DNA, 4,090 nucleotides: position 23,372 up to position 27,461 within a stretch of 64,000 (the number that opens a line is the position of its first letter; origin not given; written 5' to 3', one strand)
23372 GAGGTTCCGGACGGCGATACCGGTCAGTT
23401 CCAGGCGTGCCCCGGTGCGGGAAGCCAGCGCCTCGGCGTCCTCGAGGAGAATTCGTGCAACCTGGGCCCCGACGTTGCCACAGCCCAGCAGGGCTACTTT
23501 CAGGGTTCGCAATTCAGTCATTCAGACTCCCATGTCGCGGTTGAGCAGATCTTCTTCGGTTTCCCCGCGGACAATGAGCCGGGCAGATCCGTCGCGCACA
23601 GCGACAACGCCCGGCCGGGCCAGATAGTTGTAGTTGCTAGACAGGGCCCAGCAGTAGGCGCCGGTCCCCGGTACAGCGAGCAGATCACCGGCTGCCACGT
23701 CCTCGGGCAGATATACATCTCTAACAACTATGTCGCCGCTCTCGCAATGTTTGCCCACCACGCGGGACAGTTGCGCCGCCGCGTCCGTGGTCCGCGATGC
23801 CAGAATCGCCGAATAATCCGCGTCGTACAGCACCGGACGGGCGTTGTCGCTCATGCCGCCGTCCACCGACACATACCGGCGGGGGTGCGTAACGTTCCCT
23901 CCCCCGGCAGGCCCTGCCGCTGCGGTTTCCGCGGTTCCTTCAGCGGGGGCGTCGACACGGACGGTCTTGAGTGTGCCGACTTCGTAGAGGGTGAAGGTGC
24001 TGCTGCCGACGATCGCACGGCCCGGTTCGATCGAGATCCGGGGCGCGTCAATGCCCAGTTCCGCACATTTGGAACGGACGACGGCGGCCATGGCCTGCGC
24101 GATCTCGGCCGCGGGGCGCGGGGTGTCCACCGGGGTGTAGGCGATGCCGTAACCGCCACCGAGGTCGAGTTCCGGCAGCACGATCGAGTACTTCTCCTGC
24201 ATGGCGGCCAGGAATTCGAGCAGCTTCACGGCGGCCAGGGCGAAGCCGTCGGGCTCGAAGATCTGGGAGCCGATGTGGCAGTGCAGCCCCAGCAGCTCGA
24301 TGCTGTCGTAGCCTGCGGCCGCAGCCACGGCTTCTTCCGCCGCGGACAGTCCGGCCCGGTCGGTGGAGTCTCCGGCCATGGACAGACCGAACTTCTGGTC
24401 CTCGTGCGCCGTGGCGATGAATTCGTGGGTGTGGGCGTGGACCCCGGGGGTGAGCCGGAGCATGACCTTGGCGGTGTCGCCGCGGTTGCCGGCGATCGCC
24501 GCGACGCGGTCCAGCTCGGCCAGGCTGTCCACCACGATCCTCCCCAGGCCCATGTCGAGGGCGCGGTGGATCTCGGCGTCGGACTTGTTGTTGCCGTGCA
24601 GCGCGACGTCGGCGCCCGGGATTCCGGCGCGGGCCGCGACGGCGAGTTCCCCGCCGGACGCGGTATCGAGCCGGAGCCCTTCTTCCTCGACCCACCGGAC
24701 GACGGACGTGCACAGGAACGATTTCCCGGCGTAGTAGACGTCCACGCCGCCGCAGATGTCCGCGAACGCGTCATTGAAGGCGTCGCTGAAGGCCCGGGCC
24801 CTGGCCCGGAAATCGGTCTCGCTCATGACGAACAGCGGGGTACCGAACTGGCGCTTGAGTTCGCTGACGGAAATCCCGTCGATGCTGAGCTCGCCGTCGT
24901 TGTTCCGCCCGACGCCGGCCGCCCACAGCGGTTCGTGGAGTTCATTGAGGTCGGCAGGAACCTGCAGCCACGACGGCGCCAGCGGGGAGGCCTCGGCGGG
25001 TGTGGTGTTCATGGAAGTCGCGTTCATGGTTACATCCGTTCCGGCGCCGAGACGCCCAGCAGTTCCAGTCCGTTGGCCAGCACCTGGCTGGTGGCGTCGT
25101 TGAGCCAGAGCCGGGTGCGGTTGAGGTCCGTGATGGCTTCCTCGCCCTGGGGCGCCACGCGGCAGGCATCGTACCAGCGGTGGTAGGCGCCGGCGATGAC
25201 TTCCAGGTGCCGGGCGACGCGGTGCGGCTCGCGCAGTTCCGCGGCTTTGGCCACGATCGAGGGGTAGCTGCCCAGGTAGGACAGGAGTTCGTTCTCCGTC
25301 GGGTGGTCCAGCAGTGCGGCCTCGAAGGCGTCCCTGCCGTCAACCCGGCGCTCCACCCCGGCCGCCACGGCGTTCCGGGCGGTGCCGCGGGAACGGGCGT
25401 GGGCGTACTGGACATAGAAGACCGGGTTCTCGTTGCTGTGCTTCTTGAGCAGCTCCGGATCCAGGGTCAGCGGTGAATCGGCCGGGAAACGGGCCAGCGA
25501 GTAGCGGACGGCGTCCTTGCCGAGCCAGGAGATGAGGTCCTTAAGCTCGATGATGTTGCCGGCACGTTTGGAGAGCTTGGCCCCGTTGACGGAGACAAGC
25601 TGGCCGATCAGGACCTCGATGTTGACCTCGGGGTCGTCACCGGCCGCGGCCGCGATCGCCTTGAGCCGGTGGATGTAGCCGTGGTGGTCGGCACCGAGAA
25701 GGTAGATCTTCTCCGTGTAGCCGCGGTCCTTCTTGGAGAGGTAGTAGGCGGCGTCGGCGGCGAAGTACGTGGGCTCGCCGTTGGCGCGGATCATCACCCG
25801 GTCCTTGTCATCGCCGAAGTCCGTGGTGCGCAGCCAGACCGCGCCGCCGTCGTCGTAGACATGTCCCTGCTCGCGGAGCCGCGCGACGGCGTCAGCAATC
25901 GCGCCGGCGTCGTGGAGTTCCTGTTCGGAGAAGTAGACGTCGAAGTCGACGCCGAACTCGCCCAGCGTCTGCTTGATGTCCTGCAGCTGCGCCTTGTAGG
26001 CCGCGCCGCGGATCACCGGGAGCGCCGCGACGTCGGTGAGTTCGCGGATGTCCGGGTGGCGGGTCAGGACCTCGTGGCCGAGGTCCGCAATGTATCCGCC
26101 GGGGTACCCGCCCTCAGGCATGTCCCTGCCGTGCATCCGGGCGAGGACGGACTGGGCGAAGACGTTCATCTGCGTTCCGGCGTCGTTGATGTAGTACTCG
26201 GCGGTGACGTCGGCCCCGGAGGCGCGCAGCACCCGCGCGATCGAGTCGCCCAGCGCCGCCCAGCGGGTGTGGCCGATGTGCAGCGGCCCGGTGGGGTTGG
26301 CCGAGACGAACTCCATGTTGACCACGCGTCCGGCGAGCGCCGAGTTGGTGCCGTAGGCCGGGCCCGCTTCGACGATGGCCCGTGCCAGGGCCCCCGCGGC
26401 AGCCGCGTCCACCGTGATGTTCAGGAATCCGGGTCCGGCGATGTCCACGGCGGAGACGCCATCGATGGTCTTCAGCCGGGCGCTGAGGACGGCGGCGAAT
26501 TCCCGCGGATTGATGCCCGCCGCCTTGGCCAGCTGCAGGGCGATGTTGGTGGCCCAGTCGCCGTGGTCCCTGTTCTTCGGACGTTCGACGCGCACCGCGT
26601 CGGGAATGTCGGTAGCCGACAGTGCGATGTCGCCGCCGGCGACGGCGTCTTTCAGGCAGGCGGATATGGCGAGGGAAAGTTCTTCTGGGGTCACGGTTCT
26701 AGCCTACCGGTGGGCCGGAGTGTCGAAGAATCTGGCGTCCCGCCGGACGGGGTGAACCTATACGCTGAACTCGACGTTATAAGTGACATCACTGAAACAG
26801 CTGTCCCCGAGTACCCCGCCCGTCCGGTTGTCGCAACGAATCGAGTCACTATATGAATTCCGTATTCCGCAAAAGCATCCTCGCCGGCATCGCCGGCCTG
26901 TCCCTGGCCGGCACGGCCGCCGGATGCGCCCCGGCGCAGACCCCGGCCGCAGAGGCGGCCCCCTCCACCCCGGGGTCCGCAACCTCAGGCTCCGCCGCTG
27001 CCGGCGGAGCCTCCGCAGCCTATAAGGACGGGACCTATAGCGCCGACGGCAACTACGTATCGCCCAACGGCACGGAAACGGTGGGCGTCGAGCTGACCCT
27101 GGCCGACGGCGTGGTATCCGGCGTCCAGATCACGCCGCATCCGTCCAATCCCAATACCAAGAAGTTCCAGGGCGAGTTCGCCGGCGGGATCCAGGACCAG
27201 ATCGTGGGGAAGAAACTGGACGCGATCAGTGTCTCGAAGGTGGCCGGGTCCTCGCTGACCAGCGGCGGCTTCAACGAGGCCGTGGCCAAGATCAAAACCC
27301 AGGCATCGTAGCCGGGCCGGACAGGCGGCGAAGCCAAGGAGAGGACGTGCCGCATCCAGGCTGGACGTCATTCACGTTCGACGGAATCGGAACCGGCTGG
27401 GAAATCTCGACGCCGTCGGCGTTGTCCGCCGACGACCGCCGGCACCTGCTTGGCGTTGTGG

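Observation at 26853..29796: Compact three-gene flavin electron-transfer module: FMN-binding lipoprotein, signal-less ApbE, and an RnfD/NqrB-like membrane domain fused to an FNR-type NAD(P)H reductase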

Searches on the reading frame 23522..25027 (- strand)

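Call 26: search_protein_families(library=pfam, proteins=[window:23522-25027:-], max_evalue=0.001)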
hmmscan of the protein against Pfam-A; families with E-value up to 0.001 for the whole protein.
window:23522-25027:- (501 aa): 2 families
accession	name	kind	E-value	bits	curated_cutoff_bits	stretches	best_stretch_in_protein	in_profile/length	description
PF02784.22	Orn_Arg_deC_N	-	1.1e-54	185.8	23.4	1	89-340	16-246/247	Pyridoxal-dependent decarboxylase, pyridoxal binding domain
PF00278.28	Orn_DAP_Arg_deC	-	2.9e-15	56.8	23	1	381-456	21-95/95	Pyridoxal-dependent decarboxylase, C-terminal sheet domain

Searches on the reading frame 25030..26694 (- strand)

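Call 26: search_protein_families(library=pfam, proteins=[window:25030-26694:-], max_evalue=0.001)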
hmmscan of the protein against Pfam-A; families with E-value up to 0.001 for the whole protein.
window:25030-26694:- (554 aa): 6 families
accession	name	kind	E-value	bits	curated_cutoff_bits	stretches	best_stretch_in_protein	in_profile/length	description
PF05746.21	DALR_1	-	6.5e-26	91.1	22.3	1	428-554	1-117/117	DALR anticodon binding domain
PF03485.21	Arg_tRNA_synt_N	-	3.9e-19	69.5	21.5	1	8-94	5-84/85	Arginyl tRNA synthetase N terminal domain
PF00750.26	tRNA-synt_1d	-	1.5e-16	60.7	23.3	2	237-389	139-296/349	tRNA synthetases class I (R), catalytic domain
PF09334.17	tRNA-synt_1g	-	3.7e-09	36.3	20.1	0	328-402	283-356/391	tRNA synthetases class I (M)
PF00133.28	tRNA-synt_1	-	1.7e-07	30.8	22.7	1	323-402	324-404/414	tRNA synthetases class I (I, L, M and V)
PF01406.26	tRNA-synt_1e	-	1e-05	25.6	27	0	347-418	228-298/301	tRNA synthetases class I (C) catalytic domain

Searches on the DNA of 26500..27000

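Call 55: search_rna_families(source=window, start=26500, end=27000, threshold=evalue, max_evalue=1)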
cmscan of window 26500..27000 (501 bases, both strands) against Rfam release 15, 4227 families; matches with E-value up to 1: 1.
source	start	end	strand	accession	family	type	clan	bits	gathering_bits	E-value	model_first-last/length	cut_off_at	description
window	26539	26612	+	RF01930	bxd_2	Gene; lncRNA;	-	14.8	80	0.61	1-91/91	no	Bithoraxoid conserved region 2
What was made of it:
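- Tried and rejected: Rfam found nothing credible upstream of gene 1 (call 55); there is no FMN riboswitch.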

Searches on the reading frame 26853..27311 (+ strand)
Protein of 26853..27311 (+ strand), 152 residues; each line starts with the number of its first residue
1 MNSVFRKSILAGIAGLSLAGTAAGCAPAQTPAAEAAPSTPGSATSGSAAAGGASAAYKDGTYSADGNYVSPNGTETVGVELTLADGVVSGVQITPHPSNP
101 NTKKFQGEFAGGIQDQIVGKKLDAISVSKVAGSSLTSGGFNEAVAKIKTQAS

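Call 3: search_protein_families(library=pfam, proteins=[window:26853-27311:+], max_evalue=0.1)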
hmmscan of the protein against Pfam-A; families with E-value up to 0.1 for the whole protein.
window:26853-27311:+ (152 aa): 1 family
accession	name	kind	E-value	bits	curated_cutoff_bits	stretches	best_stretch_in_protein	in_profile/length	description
PF04205.19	FMN_bind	-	0.00055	21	22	1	76-146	5-74/77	FMN-binding domain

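Call 4: search_protein_families(library=ncbifam, proteins=[window:26853-27311:+], max_evalue=0.1)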
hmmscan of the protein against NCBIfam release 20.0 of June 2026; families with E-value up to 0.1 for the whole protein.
window:26853-27311:+ (152 aa): 1 family
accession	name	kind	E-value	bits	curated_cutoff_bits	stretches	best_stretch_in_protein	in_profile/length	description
NF050047.1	blaELC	exception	0.0083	15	840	1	3-59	5-63/434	ELC family class C beta-lactamase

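Call 54: search_solved_structures(query=window:26853-27308:+, max_evalue=10, show_alignments=3)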
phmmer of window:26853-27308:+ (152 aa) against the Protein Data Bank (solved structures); distinct sequences matched with E-value up to 10: 10.
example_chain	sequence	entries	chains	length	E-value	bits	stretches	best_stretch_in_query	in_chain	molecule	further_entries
7qi2_A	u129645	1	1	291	0.082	16.3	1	41-118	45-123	Voltage-dependent anion-selective channel protein 1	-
5jdp_A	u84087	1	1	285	0.094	16.1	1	41-118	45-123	Voltage-dependent anion-selective channel protein 1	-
8j0o_K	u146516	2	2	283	0.22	15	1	49-118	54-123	Voltage-dependent anion-selective channel protein 1 | Non-selective voltage-gated ion channel VDAC1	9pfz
2k4t_A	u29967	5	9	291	0.24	14.8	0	49-118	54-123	Voltage-dependent anion-selective channel protein 1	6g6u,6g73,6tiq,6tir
2jk4_A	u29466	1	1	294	0.24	14.8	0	49-118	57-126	VOLTAGE-DEPENDENT ANION-SELECTIVE CHANNEL PROTEIN 1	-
5xdn_A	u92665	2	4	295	0.24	14.8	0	49-118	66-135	Voltage-dependent anion-selective channel protein 1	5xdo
3emn_X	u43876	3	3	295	0.27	14.6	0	54-118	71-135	Voltage-dependent anion-selective channel protein 1 | Isoform Mt-VDAC1 of Non-selective voltage-gated ion channel VDAC1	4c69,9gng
7kuh_X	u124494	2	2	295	0.27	14.6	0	54-118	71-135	Voltage-dependent anion-selective channel protein 1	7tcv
3ay2_A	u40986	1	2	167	0.94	12.9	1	50-111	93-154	Lipid modified azurin protein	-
6q2u_A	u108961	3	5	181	3.3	11.1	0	46-78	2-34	Cytochrome c4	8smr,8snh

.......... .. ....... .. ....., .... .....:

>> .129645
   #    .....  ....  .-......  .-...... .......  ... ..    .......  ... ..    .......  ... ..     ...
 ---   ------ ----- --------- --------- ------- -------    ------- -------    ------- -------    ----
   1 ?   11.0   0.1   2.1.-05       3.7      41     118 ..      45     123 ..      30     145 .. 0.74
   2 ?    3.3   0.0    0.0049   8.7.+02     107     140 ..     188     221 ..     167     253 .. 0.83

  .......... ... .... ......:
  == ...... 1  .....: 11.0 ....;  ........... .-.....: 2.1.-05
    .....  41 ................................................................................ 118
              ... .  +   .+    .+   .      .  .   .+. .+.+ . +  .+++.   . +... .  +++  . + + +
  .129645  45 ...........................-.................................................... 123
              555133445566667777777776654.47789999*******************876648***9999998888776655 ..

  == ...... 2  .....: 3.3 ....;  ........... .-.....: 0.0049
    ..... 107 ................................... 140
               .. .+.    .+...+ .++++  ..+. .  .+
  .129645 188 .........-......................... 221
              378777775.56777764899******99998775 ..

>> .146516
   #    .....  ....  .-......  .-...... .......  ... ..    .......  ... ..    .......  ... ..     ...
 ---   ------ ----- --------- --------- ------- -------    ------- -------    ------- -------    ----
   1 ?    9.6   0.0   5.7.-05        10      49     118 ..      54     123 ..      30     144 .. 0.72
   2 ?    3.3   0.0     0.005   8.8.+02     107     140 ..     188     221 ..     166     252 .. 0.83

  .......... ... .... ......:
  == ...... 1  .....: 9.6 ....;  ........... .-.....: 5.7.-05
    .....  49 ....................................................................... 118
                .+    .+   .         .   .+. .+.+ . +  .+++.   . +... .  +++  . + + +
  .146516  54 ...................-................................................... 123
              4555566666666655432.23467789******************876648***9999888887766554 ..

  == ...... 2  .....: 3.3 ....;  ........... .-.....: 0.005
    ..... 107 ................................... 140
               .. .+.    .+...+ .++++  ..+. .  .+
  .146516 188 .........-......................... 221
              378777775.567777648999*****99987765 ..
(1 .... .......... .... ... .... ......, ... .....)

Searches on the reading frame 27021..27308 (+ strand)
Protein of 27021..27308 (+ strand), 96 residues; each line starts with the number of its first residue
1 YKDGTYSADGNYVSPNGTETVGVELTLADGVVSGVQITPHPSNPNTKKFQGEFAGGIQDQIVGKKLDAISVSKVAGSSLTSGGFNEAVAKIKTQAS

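Call 69: search_solved_structures(query=A3, max_evalue=10, show_alignments=4)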
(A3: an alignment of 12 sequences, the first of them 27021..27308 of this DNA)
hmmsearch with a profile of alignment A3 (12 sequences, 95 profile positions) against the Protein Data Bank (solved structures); distinct sequences matched with E-value up to 10: 5.
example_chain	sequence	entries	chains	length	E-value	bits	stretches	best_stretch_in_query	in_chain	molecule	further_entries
8p2a_A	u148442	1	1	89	0.012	19.2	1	20-90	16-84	FMN-binding domain-containing protein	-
6e3f_A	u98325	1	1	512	0.41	14.4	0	22-70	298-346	Probable cell-surface antigen I/II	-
4tsh_B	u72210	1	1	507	0.47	14.1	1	22-70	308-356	Surface protein adhesin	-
3qe5_A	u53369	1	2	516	0.5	14.1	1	22-70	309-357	Major cell-surface adhesin PAc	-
6h64_A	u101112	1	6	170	0.96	13.2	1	4-55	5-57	Galectin-3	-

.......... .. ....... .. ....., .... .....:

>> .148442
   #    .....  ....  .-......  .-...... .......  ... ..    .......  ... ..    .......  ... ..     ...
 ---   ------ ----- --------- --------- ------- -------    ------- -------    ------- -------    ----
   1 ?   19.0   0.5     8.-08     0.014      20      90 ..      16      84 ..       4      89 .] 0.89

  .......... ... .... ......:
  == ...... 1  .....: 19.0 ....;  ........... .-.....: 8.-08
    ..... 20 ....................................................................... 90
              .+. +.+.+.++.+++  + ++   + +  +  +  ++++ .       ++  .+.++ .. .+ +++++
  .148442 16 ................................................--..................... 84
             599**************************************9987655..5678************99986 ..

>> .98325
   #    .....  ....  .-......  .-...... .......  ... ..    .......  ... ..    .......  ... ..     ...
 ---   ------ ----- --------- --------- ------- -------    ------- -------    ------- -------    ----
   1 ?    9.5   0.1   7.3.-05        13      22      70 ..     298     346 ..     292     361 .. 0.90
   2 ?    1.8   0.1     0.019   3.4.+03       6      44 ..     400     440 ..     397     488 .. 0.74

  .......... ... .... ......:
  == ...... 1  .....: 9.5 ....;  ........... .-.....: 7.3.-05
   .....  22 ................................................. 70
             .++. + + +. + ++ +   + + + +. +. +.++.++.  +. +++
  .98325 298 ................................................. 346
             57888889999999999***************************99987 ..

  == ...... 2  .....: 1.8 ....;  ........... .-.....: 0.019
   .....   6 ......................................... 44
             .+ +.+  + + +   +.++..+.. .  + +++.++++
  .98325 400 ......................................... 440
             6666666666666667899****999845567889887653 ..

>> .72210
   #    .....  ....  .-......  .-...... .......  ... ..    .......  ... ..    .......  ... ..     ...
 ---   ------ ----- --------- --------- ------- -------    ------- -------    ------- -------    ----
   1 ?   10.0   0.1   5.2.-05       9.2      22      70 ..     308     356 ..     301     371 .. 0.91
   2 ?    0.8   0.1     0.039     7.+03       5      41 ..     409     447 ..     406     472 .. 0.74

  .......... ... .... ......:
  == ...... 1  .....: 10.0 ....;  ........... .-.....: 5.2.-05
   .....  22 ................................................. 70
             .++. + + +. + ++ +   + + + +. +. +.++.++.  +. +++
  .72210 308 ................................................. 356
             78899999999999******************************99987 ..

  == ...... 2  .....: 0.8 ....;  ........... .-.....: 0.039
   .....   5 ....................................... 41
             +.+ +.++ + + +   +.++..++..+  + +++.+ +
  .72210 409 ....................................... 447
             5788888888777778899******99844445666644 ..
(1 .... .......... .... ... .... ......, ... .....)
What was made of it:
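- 27021..27308 (+): FMN_bind domain, residues 57-152. The profile hits the PDB entry 8P2A, an FMN-binding domain (call 69).
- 27252..27254 (+): Codon of Ser134, the predicted FMN attachment residue in S-K-V-A-G-S-S(134)-L-T-S. AGSS aligns with SGAT of 8P2A (call 69).
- On ApbE substrate of the FMN_bind type (PF04205): The best PDB profile hit is the FMN-binding domain 8P2A (call 69). S-K-V-A-G-S-S(134) keeps the Gly and the terminal hydroxyl residue and aligns with SGAT (call 69).
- Tried and rejected: A family profile resolved that (call 69).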

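Call 70: search_protein_families(library=pfam, alignment_id=A3, max_evalue=0.1)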
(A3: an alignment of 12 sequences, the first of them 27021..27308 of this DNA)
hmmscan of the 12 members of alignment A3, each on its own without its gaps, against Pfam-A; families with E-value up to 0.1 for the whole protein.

A. member 1, window:27021-27308:+ (96 aa): 1 family
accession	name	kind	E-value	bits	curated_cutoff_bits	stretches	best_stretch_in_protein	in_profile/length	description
PF04205.19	FMN_bind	-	0.0002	22.4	22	1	20-90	5-74/77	FMN-binding domain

B. families by the number of members that match (of 12 scanned): 4 families
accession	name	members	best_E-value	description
PF04205.19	FMN_bind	11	9e-06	FMN-binding domain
PF02894.22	GFO_IDH_MocA_C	1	0.036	Oxidoreductase family, C-terminal alpha/beta domain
PF02542.21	YgbB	1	0.039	YgbB family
PF10707.15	YrbL-PhoP_reg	1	0.039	PhoP regulatory network protein YrbL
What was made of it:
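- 27021..27308 (+): Pfam census (call 70).
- On ApbE substrate of the FMN_bind type (PF04205): The domain alone scores 22.4 bits against 22; 11 of 12 members match, best 9e-6 (call 70).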
